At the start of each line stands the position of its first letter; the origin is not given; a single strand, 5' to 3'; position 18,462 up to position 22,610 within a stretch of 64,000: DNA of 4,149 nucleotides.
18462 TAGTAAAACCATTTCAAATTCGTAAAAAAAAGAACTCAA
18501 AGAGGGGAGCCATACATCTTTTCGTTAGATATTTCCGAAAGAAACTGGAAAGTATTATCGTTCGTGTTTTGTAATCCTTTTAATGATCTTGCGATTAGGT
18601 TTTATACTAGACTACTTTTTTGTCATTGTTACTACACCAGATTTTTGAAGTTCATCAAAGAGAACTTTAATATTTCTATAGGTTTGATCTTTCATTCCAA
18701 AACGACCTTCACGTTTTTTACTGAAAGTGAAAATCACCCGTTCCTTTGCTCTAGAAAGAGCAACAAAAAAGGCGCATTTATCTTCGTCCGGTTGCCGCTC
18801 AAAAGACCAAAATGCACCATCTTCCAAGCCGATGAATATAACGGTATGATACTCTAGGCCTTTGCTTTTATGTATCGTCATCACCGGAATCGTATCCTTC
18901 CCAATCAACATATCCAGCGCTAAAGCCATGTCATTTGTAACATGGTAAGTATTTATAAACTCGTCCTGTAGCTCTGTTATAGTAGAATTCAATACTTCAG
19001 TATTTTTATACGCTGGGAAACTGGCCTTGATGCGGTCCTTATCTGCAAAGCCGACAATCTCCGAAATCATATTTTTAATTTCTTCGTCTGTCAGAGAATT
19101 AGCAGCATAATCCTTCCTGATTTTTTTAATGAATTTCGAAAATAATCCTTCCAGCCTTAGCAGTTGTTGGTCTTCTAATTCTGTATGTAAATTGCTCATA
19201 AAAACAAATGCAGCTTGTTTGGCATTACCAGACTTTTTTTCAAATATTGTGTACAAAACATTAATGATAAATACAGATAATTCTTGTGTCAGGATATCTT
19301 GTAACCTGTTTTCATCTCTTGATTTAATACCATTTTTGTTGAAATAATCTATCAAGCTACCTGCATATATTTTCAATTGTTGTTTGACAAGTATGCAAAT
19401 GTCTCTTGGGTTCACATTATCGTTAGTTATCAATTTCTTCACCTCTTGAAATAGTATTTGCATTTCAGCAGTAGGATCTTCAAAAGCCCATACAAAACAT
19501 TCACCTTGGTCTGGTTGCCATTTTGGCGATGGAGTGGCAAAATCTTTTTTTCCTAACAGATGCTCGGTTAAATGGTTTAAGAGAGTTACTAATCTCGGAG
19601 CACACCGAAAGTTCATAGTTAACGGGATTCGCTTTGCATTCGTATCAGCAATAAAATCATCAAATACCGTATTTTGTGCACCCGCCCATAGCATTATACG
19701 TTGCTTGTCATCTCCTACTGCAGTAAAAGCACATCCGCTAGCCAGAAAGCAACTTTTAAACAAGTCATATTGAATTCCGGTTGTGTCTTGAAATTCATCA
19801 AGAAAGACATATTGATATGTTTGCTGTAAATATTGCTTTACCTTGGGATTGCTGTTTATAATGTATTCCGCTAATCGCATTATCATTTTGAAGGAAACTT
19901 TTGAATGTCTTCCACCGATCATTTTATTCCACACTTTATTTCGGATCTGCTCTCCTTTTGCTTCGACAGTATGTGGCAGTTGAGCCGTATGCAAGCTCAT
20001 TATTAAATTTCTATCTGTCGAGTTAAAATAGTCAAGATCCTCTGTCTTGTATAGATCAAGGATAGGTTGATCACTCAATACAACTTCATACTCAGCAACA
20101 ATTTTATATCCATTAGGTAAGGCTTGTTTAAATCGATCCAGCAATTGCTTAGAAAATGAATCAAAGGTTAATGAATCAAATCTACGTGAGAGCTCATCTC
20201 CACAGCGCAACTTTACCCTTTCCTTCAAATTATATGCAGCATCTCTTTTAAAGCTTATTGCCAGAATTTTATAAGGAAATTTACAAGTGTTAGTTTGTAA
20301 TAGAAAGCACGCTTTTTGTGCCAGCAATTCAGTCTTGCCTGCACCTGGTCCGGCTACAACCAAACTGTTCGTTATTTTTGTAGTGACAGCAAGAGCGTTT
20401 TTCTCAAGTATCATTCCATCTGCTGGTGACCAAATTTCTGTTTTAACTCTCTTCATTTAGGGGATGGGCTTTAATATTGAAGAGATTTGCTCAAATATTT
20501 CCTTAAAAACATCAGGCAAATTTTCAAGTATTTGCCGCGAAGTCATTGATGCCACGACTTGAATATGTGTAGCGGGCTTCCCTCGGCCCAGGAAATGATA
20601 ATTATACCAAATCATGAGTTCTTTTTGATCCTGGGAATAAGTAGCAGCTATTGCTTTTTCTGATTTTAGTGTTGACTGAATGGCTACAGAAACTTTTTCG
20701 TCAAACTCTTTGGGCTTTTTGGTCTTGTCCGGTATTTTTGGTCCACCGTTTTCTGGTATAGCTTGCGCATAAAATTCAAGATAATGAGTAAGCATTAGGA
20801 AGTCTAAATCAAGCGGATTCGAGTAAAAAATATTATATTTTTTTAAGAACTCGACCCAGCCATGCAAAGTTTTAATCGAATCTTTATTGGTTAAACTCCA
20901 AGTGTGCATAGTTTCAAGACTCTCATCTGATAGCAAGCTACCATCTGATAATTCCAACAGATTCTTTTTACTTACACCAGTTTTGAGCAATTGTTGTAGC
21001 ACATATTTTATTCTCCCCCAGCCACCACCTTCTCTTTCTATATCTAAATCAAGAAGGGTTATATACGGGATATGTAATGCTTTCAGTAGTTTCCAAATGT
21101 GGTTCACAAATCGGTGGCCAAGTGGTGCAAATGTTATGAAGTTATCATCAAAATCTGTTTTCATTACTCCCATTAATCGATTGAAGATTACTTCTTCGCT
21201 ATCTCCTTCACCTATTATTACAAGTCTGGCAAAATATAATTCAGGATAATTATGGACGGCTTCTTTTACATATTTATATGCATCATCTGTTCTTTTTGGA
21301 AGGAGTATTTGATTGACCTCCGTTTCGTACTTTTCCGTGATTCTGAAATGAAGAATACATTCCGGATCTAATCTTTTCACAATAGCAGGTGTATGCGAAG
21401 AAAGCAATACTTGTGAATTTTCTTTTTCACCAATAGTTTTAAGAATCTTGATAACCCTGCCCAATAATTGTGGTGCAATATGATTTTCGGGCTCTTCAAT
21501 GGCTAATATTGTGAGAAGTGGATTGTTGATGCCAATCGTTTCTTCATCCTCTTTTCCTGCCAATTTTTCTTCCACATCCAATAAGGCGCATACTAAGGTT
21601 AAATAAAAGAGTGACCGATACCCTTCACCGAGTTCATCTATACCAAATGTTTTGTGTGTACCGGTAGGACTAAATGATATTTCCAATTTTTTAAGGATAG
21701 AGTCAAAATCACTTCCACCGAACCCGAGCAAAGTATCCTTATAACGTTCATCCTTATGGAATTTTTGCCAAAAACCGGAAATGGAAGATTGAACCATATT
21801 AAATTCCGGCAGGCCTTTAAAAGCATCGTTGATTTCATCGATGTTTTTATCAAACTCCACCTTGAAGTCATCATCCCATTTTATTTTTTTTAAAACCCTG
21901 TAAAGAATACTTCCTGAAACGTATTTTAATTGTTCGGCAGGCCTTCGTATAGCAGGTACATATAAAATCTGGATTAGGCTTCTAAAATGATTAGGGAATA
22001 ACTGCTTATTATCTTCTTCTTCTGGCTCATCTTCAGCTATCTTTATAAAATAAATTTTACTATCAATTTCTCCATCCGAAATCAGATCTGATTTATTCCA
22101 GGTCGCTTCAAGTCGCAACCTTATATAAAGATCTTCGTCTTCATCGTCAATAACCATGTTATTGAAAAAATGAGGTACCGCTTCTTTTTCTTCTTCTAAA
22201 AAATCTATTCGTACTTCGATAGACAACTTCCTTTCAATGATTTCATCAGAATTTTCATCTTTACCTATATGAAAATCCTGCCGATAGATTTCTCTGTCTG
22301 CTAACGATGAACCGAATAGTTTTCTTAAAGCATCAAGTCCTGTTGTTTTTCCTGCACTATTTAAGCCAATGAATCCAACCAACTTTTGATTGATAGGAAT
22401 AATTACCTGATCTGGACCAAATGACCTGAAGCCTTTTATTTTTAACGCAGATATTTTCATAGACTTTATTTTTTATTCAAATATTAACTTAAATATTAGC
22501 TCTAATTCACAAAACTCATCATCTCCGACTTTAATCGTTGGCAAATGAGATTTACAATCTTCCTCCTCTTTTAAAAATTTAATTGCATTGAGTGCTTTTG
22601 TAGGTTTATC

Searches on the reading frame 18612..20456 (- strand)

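Call 48: search_protein_families(library=padloc, proteins=[window:18612-20456:-], max_evalue=0.0001)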
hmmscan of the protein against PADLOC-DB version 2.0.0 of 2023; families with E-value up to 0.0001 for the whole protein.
window:18612-20456:- (614 aa): 49 families (the best 25 are shown)
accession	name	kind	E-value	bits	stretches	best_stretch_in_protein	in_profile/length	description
PDLC00103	GajB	-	5e-225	747.1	1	1-612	1-610/612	UrvD helicase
PDLC00134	GajB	-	7e-182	603.3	1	1-432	1-430/431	UrvD helicase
PDLC00116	GajB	-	5.8e-120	399.6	2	184-609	130-553/557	UrvD helicase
PDLC00144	GajB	-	2.1e-119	397.6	2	184-585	131-527/559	UrvD helicase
PDLC03802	RTasHel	-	5.3e-67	225.1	2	16-364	5-328/675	DRT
PDLC00117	GajB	-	6.4e-50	168.2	1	23-590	22-585/604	UrvD helicase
PDLC00114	GajB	-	3.4e-49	166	1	22-584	14-617/635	UrvD helicase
PDLC00107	GajB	-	9.3e-43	144.7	1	22-592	21-570/587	UrvD helicase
PDLC00132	GajB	-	2.4e-41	140.1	2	183-588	184-610/625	UrvD helicase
PDLC00123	GajB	-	3.7e-41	139.3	1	27-583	15-512/540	UrvD helicase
PDLC00127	GajB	-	3.6e-40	136.1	1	22-585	14-573/594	UrvD helicase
PDLC00122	GajB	-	4e-37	126.3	1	28-588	16-472/502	UrvD helicase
PDLC00121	GajB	-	1.4e-36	124.2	2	30-465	20-442/565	UrvD helicase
PDLC00119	GajB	-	1.1e-33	115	1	184-580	189-545/565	UrvD helicase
PDLC00130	GajB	-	4.2e-32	109.2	2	29-296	16-289/589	UrvD helicase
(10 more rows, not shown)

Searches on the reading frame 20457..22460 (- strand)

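Call 48: search_protein_families(library=padloc, proteins=[window:20457-22460:-], max_evalue=0.0001)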
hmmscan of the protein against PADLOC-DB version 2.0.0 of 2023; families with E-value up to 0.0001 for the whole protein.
window:20457-22460:- (667 aa): 84 families (the best 25 are shown)
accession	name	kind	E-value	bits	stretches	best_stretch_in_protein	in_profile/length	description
PDLC00090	GajA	-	3.6e-245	813.7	1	1-664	1-655/659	AAA ATPase domain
PDLC00061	GajA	-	2.7e-177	589.2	1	1-663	1-646/652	AAA ATPase domain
PDLC00074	GajA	-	3e-160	532.1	1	207-663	1-472/480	AAA ATPase domain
PDLC00097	GajA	-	1.7e-135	451.1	1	1-661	1-633/640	AAA ATPase domain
PDLC00089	GajA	-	1.9e-114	380.3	1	345-664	3-307/311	AAA ATPase domain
PDLC00070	GajA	-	1.7e-44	150.4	1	1-494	1-473/596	AAA ATPase domain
PDLC00096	GajA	-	1.6e-37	127.6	1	1-475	1-457/630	AAA ATPase domain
PDLC00091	GajA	-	1.1e-36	124.9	1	1-434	1-414/627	AAA ATPase domain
PDLC00099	GajA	-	3.8e-36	123.2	1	1-479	1-466/626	AAA ATPase domain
PDLC00080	GajA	-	8.7e-36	121.8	1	1-592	1-554/622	AAA ATPase domain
PDLC00067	GajA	-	7.5e-35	118.5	1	2-472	4-459/604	AAA ATPase domain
PDLC00083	GajA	-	1.7e-30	104.1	1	1-440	1-434/639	AAA ATPase domain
PDLC00066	GajA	-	8.4e-30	101.8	1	1-497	1-449/567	AAA ATPase domain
PDLC00071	GajA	-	1e-28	98.5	1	1-444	1-405/588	AAA ATPase domain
PDLC00094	GajA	-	1.1e-27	94.8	1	1-473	1-454/569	AAA ATPase domain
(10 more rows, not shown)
